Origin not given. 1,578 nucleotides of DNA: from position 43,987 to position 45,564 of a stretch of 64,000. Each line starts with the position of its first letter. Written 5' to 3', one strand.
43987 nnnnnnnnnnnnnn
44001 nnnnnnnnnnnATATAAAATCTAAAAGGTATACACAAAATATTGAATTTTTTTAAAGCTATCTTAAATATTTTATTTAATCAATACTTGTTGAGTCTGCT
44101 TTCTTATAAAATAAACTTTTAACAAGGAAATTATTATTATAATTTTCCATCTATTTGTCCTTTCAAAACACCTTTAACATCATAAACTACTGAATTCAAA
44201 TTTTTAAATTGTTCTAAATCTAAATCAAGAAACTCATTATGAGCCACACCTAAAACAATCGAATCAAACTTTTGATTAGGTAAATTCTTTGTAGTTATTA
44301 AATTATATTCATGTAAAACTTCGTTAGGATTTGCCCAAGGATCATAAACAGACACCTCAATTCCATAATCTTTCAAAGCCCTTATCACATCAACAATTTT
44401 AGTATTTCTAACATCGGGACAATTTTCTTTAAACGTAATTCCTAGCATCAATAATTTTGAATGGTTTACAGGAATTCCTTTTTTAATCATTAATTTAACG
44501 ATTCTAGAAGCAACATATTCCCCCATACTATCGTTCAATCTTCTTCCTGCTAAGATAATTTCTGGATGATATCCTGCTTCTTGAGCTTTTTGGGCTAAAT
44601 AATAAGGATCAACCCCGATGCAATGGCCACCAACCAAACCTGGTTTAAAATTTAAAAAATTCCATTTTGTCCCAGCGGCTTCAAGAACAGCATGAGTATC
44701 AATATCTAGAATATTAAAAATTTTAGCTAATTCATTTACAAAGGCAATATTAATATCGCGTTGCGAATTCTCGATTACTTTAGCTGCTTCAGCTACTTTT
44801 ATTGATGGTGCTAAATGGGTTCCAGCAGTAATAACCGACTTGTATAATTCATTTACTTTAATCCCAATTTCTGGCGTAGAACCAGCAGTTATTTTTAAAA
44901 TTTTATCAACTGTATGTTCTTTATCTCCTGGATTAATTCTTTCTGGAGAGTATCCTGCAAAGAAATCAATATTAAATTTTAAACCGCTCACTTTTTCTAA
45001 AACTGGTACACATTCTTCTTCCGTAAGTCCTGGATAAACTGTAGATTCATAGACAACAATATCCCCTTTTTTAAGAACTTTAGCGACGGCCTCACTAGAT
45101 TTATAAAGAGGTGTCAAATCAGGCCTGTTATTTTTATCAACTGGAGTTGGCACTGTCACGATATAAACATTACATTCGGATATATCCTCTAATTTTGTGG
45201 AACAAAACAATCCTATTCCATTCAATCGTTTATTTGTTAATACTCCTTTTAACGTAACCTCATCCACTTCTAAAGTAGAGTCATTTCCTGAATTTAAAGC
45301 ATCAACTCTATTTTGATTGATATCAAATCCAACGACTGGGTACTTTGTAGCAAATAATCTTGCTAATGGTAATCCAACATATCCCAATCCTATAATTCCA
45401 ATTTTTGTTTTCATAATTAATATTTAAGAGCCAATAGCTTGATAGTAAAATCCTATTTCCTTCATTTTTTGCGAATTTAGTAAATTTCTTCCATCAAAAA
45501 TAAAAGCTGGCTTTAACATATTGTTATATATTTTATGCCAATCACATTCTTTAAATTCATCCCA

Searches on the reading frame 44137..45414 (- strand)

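Call 19: search_protein_families(library=pfam, proteins=[window:44137-45414:-])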
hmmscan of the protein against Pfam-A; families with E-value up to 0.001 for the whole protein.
window:44137-45414:- (425 aa): 4 families
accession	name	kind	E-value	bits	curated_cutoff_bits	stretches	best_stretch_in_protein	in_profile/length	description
PF03721.20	UDPG_MGDP_dh_N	-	3.9e-33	115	27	1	4-182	2-178/187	UDP-glucose/GDP-mannose dehydrogenase family, NAD binding domain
PF00984.24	UDPG_MGDP_dh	-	8.3e-25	87.2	25.4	1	207-295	2-93/94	UDP-glucose/GDP-mannose dehydrogenase family, central domain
PF03720.21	UDPG_MGDP_dh_C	-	8e-23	81.2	30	1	322-418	1-102/103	UDP-glucose/GDP-mannose dehydrogenase family, UDP binding domain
PF03446.21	NAD_binding_2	-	6.9e-06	26.6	21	1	4-133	1-102/161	NAD binding domain of 6-phosphogluconate dehydrogenase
